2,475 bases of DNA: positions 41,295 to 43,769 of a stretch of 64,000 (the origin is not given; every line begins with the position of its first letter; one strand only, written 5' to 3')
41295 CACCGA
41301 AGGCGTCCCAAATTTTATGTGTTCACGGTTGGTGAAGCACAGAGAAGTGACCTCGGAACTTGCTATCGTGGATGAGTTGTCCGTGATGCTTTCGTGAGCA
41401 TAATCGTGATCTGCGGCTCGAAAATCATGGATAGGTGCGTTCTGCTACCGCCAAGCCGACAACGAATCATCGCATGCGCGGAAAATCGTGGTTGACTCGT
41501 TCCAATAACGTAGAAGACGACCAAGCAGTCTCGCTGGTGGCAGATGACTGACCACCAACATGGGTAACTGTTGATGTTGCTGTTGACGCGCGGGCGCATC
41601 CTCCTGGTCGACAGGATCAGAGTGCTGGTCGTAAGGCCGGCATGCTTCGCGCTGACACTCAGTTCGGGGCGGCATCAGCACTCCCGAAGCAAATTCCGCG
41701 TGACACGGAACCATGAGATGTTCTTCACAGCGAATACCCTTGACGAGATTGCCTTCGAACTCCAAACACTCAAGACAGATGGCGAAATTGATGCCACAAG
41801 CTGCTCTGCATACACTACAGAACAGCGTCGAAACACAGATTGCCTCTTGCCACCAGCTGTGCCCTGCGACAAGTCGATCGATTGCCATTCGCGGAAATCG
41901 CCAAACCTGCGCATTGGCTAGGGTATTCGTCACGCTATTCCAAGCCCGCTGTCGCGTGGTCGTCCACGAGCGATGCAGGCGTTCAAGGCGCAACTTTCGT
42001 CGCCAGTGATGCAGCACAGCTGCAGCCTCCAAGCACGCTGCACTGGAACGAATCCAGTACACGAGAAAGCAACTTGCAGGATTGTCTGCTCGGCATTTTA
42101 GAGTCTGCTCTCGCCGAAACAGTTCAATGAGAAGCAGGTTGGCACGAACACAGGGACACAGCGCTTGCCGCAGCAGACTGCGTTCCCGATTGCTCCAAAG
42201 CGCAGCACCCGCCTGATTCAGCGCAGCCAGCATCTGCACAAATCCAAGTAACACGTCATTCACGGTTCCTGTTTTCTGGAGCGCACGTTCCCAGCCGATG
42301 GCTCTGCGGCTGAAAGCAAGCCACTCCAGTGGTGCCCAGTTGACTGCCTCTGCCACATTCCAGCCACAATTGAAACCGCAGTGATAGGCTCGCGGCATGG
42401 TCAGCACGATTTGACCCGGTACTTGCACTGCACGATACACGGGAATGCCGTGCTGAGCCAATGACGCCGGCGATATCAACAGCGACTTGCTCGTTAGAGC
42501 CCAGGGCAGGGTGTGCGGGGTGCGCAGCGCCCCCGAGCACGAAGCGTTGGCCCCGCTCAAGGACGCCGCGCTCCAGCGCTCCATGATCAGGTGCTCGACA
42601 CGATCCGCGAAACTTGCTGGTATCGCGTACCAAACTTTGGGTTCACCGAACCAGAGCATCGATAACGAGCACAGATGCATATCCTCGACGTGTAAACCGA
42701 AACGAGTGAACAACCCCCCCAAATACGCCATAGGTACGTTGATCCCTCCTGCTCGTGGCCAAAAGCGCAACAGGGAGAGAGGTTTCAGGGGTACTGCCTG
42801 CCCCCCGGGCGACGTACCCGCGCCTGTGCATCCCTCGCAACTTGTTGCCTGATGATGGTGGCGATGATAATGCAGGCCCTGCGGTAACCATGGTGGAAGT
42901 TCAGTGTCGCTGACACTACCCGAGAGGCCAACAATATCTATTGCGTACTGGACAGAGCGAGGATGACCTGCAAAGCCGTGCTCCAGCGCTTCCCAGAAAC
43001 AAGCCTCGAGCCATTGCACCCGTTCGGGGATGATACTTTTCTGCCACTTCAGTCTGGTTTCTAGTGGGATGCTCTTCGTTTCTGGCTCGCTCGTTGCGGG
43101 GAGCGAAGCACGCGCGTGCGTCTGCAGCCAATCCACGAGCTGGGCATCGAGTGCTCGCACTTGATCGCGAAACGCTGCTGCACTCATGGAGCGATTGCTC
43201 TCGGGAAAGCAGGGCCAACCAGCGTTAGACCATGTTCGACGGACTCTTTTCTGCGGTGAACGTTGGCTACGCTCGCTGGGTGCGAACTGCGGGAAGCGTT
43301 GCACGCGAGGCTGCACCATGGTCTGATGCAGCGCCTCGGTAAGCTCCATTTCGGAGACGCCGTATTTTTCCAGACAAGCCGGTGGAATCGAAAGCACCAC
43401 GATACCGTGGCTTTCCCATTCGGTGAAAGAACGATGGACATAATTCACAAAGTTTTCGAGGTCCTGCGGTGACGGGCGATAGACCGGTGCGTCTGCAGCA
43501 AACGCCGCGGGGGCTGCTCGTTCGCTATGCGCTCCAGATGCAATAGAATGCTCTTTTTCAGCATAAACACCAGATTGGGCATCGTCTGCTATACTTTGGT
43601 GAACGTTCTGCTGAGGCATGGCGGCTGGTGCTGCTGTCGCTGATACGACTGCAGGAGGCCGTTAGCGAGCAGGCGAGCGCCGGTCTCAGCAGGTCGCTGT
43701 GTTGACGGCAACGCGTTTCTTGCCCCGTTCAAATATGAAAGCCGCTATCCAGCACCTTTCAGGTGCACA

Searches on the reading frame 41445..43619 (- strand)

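Call 15: search_protein_families(library=pfam, proteins=[window:41445-43619:-], max_evalue=0.00001)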
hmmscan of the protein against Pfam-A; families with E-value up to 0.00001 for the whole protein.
window:41445-43619:- (724 aa): 1 family
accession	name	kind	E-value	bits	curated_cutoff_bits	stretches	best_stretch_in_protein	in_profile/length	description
PF02373.28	JmjC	-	9.9e-27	94.1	24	1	298-428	2-114/114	JmjC domain, hydroxylase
